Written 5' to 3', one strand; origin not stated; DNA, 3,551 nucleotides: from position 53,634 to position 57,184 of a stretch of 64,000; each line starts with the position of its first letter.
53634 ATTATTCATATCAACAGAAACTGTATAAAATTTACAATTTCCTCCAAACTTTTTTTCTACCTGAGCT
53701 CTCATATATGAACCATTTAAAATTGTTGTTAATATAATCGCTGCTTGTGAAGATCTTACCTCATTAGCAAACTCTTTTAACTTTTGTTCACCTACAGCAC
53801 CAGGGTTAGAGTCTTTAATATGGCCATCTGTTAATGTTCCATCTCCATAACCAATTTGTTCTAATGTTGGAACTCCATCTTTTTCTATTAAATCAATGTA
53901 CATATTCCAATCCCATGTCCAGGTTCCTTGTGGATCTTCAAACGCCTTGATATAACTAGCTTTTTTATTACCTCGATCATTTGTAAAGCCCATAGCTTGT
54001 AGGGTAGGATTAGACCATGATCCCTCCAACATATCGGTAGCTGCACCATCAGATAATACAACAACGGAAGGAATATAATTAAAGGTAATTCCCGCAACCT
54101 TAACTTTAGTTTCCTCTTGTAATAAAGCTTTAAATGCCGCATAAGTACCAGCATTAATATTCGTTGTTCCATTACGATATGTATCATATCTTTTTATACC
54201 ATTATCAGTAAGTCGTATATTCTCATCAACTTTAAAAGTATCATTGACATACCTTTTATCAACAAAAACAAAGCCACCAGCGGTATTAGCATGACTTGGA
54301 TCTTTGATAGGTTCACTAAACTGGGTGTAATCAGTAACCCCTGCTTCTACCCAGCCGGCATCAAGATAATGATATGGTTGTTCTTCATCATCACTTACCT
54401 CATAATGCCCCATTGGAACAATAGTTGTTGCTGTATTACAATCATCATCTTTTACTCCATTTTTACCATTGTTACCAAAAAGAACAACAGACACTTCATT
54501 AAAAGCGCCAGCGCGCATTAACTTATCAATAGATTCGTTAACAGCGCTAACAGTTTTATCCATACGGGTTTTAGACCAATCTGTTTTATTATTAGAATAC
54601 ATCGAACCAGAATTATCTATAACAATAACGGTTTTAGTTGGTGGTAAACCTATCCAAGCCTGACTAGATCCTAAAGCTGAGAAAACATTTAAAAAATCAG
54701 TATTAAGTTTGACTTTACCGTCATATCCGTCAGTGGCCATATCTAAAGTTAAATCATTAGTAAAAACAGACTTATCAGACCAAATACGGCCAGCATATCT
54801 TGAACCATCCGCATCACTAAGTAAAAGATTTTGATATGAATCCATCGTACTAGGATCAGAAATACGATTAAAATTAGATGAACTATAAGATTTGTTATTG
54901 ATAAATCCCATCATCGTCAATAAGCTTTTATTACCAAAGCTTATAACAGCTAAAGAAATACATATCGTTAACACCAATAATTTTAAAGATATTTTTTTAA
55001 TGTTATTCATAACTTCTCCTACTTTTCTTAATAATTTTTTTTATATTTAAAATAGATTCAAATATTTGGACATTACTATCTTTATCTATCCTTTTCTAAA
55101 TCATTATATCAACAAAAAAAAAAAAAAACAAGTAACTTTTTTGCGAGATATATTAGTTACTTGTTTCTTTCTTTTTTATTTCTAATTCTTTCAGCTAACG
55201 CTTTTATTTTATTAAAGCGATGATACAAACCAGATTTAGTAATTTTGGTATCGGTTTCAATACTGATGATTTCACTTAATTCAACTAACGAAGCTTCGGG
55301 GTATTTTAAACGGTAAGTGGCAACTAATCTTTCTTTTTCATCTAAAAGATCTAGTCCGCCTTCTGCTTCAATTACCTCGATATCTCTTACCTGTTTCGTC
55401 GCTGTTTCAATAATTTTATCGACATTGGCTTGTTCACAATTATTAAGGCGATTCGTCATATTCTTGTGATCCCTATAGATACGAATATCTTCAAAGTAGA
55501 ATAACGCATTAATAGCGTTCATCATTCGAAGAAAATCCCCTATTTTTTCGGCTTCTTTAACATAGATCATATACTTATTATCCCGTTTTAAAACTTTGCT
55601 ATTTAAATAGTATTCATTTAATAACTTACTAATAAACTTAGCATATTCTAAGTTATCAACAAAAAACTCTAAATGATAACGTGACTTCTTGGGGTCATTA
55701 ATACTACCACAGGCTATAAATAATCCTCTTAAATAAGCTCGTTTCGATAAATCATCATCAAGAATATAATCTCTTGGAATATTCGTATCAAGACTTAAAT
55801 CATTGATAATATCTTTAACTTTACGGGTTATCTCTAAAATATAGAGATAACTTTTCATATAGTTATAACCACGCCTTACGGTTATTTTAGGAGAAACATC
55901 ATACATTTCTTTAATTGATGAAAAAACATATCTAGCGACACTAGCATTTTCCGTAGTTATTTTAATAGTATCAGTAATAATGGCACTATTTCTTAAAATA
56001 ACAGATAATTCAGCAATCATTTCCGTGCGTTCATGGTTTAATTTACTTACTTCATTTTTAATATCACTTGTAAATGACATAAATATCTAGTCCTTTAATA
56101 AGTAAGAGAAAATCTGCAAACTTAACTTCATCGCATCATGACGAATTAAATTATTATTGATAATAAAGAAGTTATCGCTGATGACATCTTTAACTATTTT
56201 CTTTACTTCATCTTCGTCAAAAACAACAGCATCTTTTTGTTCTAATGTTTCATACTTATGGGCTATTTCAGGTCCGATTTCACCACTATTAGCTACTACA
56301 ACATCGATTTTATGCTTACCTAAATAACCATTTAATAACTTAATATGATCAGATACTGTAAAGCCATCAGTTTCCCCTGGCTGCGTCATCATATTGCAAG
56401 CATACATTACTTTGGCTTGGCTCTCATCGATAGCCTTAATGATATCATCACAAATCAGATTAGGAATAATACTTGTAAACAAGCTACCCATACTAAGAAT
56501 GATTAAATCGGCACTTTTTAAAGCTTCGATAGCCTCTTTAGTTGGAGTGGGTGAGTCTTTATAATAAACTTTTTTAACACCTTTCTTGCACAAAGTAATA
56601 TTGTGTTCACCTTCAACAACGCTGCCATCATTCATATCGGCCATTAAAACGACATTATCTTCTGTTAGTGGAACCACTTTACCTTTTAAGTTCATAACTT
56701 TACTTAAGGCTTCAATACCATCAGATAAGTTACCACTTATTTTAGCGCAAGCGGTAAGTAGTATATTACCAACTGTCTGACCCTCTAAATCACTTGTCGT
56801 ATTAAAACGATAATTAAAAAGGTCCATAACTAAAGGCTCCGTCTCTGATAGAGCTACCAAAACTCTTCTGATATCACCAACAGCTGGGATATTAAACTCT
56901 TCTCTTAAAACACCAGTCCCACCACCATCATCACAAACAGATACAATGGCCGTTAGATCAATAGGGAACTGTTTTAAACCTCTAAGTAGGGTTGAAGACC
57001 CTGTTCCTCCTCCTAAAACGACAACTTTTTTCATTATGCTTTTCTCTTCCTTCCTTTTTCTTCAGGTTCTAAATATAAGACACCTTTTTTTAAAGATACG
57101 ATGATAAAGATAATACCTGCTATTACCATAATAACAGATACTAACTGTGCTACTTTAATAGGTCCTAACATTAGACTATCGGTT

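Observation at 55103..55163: T15 homopolymer forms the -35/-10 spacer of the giant adhesin promoter and doubles as the whiA terminator tail: candidate phase-variation switch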

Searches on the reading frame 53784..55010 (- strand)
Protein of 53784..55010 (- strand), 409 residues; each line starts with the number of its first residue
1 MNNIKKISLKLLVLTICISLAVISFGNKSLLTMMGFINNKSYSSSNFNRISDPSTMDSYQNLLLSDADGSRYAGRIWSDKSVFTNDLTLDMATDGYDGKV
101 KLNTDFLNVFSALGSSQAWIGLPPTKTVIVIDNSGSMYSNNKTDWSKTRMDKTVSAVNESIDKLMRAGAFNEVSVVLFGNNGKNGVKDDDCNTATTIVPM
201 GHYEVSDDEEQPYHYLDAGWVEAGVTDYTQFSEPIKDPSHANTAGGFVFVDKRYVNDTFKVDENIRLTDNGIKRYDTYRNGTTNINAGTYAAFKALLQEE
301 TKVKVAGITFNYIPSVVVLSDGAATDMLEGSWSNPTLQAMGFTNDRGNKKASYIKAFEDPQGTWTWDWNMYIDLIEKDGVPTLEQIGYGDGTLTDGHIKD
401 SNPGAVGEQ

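Call 34: find_homologous_proteins(query=window:53784-55010:-, max_evalue=1e-20)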
Query seq(409 aa) (409 aa): 9 proteins with E <= 1e-20 among 3939 candidates.
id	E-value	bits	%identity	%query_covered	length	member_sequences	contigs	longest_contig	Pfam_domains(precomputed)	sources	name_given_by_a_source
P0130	6.3e-65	238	38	100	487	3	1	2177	PF00092.35,PF13519.13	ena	-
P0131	4.4e-57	212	38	90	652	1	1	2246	-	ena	-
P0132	2.9e-50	190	39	90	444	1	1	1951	PF13519.13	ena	-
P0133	3.4e-39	153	47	48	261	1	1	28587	PF13519.13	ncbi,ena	-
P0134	8.5e-36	142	40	59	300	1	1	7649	PF00092.35,PF13519.13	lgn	-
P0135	2.7e-35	140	37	60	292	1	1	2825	-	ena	-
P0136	2.0e-26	111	40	41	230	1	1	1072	-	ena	-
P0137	2.2e-22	98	36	49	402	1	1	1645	PF00092.35,PF13519.13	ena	-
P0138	2.9e-22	97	31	61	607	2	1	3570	PF00092.35,PF13519.13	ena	-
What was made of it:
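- Tried and rejected: A search with the adhesin N-terminus found only distant relatives (47% identity or less; call 34).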

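Call 36: find_encoding_contigs(protein=P0131, flank=3000, max_places=10)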
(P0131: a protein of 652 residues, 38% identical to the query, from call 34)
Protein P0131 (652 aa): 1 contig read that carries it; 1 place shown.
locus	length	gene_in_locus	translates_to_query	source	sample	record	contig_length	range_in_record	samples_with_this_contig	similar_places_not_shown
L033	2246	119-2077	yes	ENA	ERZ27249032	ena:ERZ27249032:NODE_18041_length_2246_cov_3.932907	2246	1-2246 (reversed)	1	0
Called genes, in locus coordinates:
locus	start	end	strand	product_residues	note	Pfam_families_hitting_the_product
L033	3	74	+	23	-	?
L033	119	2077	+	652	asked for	-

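Call 37: find_encoding_contigs(protein=P0130, flank=3000, max_places=10)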
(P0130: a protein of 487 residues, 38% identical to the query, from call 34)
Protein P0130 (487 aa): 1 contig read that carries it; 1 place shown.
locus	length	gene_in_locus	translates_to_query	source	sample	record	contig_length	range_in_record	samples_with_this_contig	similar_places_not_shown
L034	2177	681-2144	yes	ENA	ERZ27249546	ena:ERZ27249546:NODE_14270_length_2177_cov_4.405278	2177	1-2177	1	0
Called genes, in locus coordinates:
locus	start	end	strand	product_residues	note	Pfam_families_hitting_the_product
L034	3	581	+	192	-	?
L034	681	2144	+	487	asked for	PF00092:VWA (faint), PF13519:VWA_2 (weak)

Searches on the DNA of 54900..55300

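Call 48: search_rna_families(source=window, start=54900, end=55300, threshold=evalue, max_evalue=1)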
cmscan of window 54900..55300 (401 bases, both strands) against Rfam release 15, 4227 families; matches with E-value up to 1: 3.
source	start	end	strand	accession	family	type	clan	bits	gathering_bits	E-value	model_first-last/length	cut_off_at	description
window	55104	55182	-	RF00834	mir-268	Gene; miRNA;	-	21.9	47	0.14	1-89/89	no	mir-268 microRNA precursor family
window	55116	55176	-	RF00896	mir-787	Gene; miRNA;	-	17.5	57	0.92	1-72/72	no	mir-787 microRNA precursor family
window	54900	54962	-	RF00234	glmS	Cis-reg; riboswitch;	-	15.8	37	0.16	1-67/167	3'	glmS glucosamine-6-phosphate activated ribozyme aptamer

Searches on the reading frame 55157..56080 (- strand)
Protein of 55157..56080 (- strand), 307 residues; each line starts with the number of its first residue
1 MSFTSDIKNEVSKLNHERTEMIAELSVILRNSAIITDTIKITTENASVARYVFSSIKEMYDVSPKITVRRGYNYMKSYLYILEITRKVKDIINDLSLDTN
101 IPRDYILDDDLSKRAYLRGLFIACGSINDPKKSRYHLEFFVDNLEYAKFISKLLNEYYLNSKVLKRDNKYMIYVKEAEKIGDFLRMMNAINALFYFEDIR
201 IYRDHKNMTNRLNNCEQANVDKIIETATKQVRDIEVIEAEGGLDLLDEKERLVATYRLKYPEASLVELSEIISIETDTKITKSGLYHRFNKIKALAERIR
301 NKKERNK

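Call 5: search_protein_families(library=pfam, proteins=[window:55157-56080:-])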
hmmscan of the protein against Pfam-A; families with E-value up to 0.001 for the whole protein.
window:55157-56080:- (307 aa): 4 families
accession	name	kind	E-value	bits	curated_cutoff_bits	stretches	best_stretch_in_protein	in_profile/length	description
PF14527.11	LAGLIDADG_WhiA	-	1.4e-32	112.1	23.2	1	114-205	2-92/93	WhiA LAGLIDADG-like domain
PF02650.20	HTH_WhiA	-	4.3e-27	94.8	27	1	210-296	2-84/84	WhiA C-terminal HTH domain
PF10298.14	WhiA_N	-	3.3e-16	59.6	23.4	1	20-97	3-85/86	WhiA N-terminal LAGLIDADG-like domain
PF14528.11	LAGLIDADG_3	-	0.00045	20.9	22.5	0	113-171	3-63/82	LAGLIDADG-like domain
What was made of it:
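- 55157..56080 (-): whiA (307 aa). Its TAA stop at 55159..55157 lies inside the 5' arm of the hairpin. Pfam WhiA_N, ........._WhiA and HTH_WhiA in call 5.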

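Call 7: find_encoding_contigs(protein=window:55160-56080:-, flank=3000, max_places=10)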
Protein window:55160-56080:- (307 aa): no gene with exactly this product is on record in the collection.

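Call 8: find_homologous_proteins(query=window:55160-56080:-, max_evalue=1e-40)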
Query window:55160-56080:- (307 aa): 7997 proteins with E <= 1e-40 among 8000 candidates; the best 120 are listed.
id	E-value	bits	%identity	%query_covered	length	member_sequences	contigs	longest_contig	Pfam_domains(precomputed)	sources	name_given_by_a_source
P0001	2.1e-191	652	100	100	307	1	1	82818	PF10298.15,PF02650.21,PF14527.12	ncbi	-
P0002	1.2e-189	646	99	100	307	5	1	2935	PF10298.15,PF02650.21,PF14527.12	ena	-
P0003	3.1e-173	592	94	100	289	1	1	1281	PF10298.15,PF02650.21,PF14527.12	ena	-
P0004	5.3e-168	575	89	99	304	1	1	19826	PF10298.15,PF02650.21,PF14527.12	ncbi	-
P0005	4.1e-160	549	85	98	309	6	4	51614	PF10298.15,PF02650.21,PF14527.12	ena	-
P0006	5.2e-160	549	84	98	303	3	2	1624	PF10298.15,PF02650.21,PF14528.12,PF14527.12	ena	-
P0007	1.4e-159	548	83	98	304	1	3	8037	PF10298.15,PF02650.21,PF14527.12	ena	-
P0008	2.7e-159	547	83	98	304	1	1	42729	PF10298.15,PF02650.21,PF14527.12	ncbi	-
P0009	3.0e-159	547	83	98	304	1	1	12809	PF10298.15,PF02650.21,PF14527.12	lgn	-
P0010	2.7e-158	543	83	98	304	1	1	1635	PF10298.15,PF02650.21,PF14527.12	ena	-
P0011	4.5e-158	543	82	98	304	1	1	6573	PF10298.15,PF02650.21,PF14527.12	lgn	-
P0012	7.2e-158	542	83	98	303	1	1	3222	PF10298.15,PF02650.21,PF14528.12,PF14527.12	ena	-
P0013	9.6e-158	542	82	99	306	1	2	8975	PF10298.15,PF02650.21,PF14528.12,PF14527.12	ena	-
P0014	2.3e-157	540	82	98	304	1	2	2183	PF10298.15,PF02650.21,PF14528.12,PF14527.12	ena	-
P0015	2.9e-157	540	82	98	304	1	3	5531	PF10298.15,PF02650.21,PF14527.12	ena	-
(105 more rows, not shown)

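Call 9: find_encoding_contigs(protein=P0001, flank=3000, max_places=10)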
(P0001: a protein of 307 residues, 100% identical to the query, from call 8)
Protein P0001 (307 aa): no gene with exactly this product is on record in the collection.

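Call 10: find_encoding_contigs(protein=P0002, flank=3000, max_places=10)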
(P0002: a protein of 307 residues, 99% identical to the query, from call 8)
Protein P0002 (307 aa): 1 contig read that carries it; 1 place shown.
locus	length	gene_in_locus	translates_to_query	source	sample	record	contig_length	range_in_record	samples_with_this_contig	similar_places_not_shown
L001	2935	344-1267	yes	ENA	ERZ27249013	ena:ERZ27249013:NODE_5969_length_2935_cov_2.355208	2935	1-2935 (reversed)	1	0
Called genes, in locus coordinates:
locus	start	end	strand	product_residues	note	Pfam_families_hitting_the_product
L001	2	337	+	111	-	?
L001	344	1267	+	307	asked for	PF10298:WhiA_N, PF14527:LAGLIDADG_WhiA, PF02650:HTH_WhiA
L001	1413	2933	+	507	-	?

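Call 12: find_encoding_contigs(protein=P0004, flank=4000, max_places=10)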
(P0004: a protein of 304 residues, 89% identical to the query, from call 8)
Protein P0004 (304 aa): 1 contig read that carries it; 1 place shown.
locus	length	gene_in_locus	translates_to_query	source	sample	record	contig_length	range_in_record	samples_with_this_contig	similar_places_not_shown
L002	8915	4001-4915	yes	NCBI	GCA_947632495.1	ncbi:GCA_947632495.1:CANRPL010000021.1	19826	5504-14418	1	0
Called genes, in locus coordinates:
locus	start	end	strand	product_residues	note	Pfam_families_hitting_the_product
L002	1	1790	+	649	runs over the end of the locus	PF00270:DEAD (faint), PF04851:ResIII, PF17757:UvrB_inter, PF27431:UvrB_3rd, PF00271:Helicase_C, PF12344:UvrB, PF02151:UVR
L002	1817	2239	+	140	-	PF04020:Phage_holin_4_2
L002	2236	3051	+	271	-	PF01790:LGT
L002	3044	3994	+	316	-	PF01933:CofD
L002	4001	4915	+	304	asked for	PF10298:WhiA_N, PF14527:LAGLIDADG_WhiA, PF02650:HTH_WhiA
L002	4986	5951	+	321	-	PF01368:DHH, PF02272:DHHA1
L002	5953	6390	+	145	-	PF01281:Ribosomal_L9_N, PF03948:Ribosomal_L9_C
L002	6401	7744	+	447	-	PF00772:DnaB, PF13481:AAA_25, PF03796:DnaB_C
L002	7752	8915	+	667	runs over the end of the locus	PF07501:G5, PF01551:Peptidase_M23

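Call 13: find_encoding_contigs(protein=P0005, flank=4000, max_places=10)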
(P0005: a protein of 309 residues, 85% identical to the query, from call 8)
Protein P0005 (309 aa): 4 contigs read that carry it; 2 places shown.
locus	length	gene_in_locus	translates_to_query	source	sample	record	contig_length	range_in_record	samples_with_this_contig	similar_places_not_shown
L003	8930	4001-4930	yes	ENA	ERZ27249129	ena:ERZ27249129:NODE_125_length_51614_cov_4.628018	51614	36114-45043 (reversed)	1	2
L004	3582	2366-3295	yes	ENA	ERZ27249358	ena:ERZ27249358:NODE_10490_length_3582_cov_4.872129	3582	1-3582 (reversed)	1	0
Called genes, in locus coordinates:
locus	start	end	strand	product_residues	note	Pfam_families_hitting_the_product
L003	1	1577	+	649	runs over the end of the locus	PF00270:DEAD (weak), PF04851:ResIII, PF17757:UvrB_inter, PF27431:UvrB_3rd, PF00271:Helicase_C, PF12344:UvrB, PF02151:UVR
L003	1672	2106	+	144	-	PF04020:Phage_holin_4_2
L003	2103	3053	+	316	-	PF01790:LGT, PF04103:CD20 (weak)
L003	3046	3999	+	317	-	PF01933:CofD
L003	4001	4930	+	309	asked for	PF10298:WhiA_N, PF14527:LAGLIDADG_WhiA, PF02650:HTH_WhiA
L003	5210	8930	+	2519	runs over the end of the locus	PF13519:VWA_2 (faint), PF24547:DUF7601, PF19407:DUF5979 (weak), PF24547:DUF7601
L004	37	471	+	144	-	PF04020:Phage_holin_4_2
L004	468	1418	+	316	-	PF01790:LGT, PF04103:CD20 (weak)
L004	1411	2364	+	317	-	PF01933:CofD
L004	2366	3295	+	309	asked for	PF10298:WhiA_N, PF14527:LAGLIDADG_WhiA, PF02650:HTH_WhiA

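Call 25: list_cluster_members(proteins=[P0001, P0002, P0003, P0005])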
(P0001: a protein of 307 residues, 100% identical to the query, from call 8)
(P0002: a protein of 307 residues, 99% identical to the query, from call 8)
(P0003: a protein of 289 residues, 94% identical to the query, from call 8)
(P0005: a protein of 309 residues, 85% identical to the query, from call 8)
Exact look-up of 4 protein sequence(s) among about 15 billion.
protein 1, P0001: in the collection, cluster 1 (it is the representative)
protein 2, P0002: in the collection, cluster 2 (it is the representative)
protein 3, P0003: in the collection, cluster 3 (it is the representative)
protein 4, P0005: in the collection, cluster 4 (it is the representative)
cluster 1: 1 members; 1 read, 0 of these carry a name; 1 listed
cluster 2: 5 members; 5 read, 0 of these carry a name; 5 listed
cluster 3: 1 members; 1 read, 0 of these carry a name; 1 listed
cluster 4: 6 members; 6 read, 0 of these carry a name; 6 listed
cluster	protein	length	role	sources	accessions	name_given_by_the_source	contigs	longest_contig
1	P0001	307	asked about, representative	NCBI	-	-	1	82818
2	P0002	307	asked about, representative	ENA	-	-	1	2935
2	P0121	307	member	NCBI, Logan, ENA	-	-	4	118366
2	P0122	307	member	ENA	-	-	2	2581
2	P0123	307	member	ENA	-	-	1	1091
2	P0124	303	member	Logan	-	-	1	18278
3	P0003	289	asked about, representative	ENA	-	-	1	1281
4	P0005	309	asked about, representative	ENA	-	-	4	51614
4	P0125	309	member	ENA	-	-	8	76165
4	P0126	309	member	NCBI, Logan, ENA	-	-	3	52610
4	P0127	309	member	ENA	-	-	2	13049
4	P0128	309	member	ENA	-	-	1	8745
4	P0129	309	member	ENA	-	-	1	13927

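Call 26: find_encoding_contigs(protein=P0003, flank=3000, max_places=10)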
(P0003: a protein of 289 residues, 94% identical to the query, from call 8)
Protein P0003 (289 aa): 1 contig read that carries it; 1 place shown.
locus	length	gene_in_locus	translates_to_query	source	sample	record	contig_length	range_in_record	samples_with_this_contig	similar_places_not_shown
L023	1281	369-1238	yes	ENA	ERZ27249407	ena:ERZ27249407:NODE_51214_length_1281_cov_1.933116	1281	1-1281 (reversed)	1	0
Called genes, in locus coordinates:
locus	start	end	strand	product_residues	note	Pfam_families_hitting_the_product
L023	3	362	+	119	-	?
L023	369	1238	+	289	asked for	PF10298:WhiA_N, PF14527:LAGLIDADG_WhiA, PF02650:HTH_WhiA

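Call 28: find_encoding_contigs(protein=P0125, flank=1500, max_places=10)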
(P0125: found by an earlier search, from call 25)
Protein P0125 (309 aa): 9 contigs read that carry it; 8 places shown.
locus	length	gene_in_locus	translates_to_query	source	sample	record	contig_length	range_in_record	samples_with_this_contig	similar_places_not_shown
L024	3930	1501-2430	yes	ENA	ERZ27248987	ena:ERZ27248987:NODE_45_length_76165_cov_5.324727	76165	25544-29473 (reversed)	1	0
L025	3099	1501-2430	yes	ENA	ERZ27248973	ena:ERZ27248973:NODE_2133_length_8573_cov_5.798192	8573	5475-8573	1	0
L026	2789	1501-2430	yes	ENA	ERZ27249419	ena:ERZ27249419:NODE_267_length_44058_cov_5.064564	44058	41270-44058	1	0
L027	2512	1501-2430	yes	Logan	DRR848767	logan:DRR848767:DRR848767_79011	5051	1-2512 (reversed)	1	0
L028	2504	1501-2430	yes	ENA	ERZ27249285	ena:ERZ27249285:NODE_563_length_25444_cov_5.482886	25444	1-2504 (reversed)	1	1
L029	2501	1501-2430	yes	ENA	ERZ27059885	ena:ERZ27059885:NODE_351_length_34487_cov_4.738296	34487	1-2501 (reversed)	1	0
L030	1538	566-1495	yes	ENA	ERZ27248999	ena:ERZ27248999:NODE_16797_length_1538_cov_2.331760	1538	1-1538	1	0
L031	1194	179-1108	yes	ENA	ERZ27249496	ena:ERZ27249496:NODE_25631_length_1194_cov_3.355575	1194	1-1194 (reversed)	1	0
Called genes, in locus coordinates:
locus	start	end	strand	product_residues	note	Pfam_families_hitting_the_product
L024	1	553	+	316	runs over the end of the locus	PF01790:LGT, PF04103:CD20 (weak)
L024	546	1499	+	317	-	PF01933:CofD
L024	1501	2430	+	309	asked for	PF10298:WhiA_N, PF14527:LAGLIDADG_WhiA, PF02650:HTH_WhiA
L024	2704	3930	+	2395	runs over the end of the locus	PF24547:DUF7601, PF19407:DUF5979 (weak), PF24547:DUF7601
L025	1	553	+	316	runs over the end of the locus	PF01790:LGT, PF04103:CD20 (weak)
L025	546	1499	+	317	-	PF01933:CofD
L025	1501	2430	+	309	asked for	PF10298:WhiA_N, PF14527:LAGLIDADG_WhiA, PF02650:HTH_WhiA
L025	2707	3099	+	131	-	?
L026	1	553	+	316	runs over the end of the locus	PF01790:LGT, PF04103:CD20 (weak)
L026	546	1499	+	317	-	PF01933:CofD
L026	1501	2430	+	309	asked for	PF10298:WhiA_N, PF14527:LAGLIDADG_WhiA, PF02650:HTH_WhiA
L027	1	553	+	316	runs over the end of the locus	PF01790:LGT, PF04103:CD20 (weak)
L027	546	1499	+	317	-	PF01933:CofD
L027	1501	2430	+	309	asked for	PF10298:WhiA_N, PF14527:LAGLIDADG_WhiA, PF02650:HTH_WhiA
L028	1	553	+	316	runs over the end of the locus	PF01790:LGT, PF04103:CD20 (weak)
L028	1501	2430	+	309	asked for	PF10298:WhiA_N, PF14527:LAGLIDADG_WhiA, PF02650:HTH_WhiA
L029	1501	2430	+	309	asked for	PF10298:WhiA_N, PF14527:LAGLIDADG_WhiA, PF02650:HTH_WhiA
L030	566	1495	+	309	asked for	PF10298:WhiA_N, PF14527:LAGLIDADG_WhiA, PF02650:HTH_WhiA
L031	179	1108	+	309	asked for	PF10298:WhiA_N, PF14527:LAGLIDADG_WhiA, PF02650:HTH_WhiA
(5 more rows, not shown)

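Call 29: find_encoding_contigs(protein=P0121, flank=1500, max_places=10)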
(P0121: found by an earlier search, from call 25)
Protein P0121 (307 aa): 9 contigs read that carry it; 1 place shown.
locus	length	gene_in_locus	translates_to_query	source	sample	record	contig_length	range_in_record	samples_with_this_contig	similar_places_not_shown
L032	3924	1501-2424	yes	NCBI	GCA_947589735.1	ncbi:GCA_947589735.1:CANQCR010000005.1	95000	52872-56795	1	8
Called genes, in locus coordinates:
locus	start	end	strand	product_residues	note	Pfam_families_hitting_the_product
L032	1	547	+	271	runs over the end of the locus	PF01790:LGT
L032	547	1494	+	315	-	PF01933:CofD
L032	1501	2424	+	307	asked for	PF10298:WhiA_N, PF14527:LAGLIDADG_WhiA, PF02650:HTH_WhiA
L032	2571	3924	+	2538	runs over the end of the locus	PF13519:VWA_2 (faint), PF24547:DUF7601, PF19407:DUF5979 (weak), PF24547:DUF7601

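Call 55: find_encoding_contigs(protein=P0122, flank=1500, max_places=10)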
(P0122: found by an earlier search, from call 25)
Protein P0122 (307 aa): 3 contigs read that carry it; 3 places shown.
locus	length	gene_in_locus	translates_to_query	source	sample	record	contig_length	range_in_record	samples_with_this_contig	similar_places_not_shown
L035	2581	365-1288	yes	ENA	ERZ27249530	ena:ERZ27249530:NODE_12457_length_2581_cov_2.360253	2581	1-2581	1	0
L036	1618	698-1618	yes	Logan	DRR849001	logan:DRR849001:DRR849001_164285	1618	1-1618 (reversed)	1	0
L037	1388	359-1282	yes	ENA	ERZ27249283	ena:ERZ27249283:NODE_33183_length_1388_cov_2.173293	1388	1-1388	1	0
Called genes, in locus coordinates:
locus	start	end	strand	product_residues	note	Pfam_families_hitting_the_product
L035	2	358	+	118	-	?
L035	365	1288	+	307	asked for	PF10298:WhiA_N, PF14527:LAGLIDADG_WhiA, PF02650:HTH_WhiA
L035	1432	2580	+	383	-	?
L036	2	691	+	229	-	?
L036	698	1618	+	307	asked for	PF10298:WhiA_N, PF14527:LAGLIDADG_WhiA, PF02650:HTH_WhiA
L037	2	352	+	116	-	?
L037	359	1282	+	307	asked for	PF10298:WhiA_N, PF14527:LAGLIDADG_WhiA, PF02650:HTH_WhiA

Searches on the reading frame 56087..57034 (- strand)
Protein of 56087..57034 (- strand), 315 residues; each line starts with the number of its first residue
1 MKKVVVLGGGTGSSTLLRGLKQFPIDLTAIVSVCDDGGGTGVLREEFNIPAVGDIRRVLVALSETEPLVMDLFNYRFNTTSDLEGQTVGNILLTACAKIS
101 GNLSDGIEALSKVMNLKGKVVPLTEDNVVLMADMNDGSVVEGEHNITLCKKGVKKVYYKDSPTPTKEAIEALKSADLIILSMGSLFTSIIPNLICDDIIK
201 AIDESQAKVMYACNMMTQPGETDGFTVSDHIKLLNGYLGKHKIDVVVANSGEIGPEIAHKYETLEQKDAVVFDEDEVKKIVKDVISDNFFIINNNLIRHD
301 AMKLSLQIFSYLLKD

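Call 5: search_protein_families(library=pfam, proteins=[window:56087-57034:-])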
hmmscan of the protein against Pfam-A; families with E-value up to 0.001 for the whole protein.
window:56087-57034:- (315 aa): 1 family
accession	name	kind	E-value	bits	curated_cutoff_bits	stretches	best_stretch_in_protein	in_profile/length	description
PF01933.23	CofD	-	3.5e-96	322.3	30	1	4-289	1-289/290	2-phospho-L-lactate transferase CofD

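Call 21: find_encoding_contigs(protein=window:56090-57034:-, flank=3000, max_places=10)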
Protein window:56090-57034:- (315 aa): no gene with exactly this product is on record in the collection.
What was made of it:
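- Tried and rejected: Exact look-ups of the window's own WhiA and CofD-like proteins found nothing on record (calls 7, 9, 21).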
